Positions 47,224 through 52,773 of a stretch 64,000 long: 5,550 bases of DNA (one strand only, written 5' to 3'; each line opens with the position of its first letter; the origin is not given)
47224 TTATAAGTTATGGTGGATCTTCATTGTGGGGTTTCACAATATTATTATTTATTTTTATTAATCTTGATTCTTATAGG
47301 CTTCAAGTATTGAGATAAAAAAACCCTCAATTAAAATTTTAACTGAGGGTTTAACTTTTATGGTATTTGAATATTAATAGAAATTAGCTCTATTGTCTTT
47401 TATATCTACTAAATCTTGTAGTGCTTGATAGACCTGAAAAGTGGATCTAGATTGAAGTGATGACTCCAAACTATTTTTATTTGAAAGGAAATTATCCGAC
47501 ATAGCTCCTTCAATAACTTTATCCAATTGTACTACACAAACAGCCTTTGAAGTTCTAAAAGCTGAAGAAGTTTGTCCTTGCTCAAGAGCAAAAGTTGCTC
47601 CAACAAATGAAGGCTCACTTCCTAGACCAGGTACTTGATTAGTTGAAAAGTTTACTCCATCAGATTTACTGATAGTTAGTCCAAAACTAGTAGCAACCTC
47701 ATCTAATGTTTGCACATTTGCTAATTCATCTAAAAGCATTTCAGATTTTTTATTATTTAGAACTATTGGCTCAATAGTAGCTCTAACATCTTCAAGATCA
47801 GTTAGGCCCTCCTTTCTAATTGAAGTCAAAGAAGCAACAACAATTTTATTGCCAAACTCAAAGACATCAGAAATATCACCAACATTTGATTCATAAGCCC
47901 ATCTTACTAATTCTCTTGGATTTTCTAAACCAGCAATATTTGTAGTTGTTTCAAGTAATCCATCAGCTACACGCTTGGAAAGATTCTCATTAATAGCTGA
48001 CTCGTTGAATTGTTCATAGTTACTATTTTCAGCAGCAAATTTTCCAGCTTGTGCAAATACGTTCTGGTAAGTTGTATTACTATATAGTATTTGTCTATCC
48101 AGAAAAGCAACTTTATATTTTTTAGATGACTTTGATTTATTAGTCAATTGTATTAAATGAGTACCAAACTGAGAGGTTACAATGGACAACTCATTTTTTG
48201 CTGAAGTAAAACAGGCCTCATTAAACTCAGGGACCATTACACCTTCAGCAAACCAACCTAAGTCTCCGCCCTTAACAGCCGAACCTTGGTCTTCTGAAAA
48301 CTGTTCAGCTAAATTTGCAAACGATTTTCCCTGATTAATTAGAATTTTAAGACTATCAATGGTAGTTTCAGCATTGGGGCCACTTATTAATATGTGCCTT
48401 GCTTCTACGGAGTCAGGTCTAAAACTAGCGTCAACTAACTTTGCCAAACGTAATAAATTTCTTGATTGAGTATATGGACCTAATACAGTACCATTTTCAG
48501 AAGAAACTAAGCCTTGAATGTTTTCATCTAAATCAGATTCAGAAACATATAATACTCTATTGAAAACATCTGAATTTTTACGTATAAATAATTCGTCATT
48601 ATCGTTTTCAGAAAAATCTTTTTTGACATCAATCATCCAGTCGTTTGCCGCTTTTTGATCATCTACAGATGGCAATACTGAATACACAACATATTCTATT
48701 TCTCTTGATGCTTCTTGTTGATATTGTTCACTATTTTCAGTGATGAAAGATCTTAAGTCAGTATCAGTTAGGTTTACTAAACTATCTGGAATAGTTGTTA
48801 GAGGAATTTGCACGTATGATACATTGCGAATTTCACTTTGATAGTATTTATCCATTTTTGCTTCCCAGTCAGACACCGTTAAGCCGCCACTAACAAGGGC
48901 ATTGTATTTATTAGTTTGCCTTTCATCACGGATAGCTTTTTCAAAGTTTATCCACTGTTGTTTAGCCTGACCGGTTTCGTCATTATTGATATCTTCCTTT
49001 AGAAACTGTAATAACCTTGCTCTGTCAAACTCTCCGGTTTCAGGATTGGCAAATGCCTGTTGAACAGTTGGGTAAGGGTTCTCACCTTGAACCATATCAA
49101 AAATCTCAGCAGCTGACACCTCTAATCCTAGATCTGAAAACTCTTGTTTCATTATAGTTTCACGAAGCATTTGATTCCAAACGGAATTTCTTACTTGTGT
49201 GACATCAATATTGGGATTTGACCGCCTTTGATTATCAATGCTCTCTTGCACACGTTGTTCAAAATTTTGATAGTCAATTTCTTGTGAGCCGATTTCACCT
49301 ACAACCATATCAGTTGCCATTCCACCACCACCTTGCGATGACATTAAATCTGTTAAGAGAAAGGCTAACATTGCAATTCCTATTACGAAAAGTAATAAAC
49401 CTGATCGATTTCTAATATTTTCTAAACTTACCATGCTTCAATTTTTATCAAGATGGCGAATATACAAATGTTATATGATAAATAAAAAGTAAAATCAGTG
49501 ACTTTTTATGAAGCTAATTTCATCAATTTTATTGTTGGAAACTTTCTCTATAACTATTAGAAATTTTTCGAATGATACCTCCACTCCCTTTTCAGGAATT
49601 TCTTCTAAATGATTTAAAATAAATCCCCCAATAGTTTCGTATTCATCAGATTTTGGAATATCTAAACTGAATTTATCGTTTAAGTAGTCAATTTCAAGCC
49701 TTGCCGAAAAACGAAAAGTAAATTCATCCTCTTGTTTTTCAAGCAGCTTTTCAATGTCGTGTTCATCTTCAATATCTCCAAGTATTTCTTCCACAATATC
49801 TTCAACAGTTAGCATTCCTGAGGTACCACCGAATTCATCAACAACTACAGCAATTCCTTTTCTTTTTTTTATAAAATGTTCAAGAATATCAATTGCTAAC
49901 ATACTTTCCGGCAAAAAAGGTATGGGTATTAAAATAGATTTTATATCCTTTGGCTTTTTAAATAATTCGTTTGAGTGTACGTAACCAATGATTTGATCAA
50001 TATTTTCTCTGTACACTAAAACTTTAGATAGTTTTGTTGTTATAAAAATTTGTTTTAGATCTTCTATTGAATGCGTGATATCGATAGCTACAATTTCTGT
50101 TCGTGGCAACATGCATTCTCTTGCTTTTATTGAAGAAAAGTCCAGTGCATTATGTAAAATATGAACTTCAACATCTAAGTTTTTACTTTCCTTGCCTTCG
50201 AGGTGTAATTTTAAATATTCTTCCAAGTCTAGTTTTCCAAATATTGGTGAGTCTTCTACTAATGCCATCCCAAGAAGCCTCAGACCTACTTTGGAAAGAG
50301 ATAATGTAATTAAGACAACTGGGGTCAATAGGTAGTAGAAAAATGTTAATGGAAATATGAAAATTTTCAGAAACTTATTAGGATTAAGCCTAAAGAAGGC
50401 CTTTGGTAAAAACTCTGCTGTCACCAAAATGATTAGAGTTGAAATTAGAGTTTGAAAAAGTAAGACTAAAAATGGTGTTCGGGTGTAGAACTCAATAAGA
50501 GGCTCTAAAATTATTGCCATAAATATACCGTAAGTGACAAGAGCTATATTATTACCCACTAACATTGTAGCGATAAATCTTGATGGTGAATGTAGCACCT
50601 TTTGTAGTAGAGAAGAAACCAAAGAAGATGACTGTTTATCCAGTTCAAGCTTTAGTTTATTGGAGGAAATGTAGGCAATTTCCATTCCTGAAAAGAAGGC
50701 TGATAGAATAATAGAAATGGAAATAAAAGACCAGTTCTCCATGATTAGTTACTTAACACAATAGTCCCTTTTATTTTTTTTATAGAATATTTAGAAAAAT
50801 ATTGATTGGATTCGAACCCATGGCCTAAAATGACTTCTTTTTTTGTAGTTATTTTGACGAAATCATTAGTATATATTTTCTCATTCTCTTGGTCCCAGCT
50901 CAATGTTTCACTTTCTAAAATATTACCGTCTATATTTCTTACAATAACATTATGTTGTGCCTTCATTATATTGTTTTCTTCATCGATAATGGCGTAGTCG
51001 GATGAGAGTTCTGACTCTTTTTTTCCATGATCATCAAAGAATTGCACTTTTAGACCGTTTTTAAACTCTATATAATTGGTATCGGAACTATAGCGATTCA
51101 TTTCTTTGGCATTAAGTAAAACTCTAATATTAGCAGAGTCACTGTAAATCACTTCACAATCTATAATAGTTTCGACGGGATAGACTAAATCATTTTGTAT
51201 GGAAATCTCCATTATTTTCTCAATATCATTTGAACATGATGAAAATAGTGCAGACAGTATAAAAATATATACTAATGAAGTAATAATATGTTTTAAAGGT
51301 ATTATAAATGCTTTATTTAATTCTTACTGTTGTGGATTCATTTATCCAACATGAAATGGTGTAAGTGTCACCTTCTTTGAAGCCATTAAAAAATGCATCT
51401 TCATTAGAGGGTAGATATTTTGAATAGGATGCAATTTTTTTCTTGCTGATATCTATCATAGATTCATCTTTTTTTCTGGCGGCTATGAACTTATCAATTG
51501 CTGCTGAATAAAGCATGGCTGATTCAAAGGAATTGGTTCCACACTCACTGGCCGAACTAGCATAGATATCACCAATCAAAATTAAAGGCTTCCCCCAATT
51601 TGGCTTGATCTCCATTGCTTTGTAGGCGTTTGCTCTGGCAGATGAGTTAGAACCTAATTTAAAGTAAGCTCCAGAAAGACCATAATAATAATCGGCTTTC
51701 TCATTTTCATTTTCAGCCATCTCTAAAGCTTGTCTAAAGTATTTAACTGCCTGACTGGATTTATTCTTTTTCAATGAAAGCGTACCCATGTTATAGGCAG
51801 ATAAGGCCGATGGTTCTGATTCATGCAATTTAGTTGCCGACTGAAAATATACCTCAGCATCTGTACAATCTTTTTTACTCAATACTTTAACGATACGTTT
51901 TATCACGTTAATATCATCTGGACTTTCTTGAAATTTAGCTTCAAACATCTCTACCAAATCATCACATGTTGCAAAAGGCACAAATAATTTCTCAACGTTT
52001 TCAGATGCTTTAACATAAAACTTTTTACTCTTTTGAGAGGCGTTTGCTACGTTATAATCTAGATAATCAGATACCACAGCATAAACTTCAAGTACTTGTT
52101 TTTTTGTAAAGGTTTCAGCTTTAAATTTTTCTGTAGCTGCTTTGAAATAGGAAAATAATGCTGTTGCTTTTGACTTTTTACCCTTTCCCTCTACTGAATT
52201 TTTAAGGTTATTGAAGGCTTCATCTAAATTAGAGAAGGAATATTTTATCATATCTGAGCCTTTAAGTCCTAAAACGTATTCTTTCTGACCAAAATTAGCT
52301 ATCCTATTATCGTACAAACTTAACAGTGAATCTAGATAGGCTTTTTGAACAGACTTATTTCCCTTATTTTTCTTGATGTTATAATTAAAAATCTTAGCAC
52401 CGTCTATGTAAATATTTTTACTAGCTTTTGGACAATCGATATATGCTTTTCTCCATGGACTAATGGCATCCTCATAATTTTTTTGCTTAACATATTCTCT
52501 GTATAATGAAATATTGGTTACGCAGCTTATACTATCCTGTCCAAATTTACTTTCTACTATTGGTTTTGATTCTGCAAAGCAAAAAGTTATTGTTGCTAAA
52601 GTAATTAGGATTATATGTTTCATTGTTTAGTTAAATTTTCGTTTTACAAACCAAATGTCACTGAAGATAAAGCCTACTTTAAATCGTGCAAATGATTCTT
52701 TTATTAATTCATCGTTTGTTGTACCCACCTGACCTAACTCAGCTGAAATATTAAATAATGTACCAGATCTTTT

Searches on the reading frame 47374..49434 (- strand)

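Call 49: search_protein_families(library=pfam, proteins=[window:47374-49434:-], max_evalue=0.00001)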
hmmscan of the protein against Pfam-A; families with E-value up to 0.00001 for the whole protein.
window:47374-49434:- (686 aa): 5 families
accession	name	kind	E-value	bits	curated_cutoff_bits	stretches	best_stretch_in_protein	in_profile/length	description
PF13623.11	SurA_N_2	-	1.6e-34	119.3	28.5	1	4-145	1-145/145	SurA-like N-terminal domain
PF13616.12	Rotamase_3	-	1.1e-27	97.3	22.5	1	329-433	2-115/116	PPIC-type PPIASE domain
PF00639.27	Rotamase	-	1.2e-19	71.5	21.7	1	354-431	17-96/97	PPIC-type PPIASE domain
PF13624.11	SurA_N_3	-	2.3e-15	57.3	27.2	1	4-147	2-140/162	SurA-like N-terminal domain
PF13145.12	Rotamase_2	-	2.8e-12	47.9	27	0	497-551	64-120/121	PPIC-type PPIASE domain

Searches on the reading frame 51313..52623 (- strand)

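Call 49: search_protein_families(library=pfam, proteins=[window:51313-52623:-], max_evalue=0.00001)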
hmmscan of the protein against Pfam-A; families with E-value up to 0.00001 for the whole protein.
window:51313-52623:- (436 aa): 3 families
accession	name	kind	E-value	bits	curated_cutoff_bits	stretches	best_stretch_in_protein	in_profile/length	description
PF13424.12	TPR_12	-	1.3e-07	32.1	30.1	0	274-340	3-75/77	Tetratricopeptide repeat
PF00515.34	TPR_1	-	1.2e-06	28.5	27.8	0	277-305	5-33/34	Tetratricopeptide repeat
PF13432.12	TPR_16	-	8.5e-06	26.6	32.7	0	277-338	1-59/65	Tetratricopeptide repeat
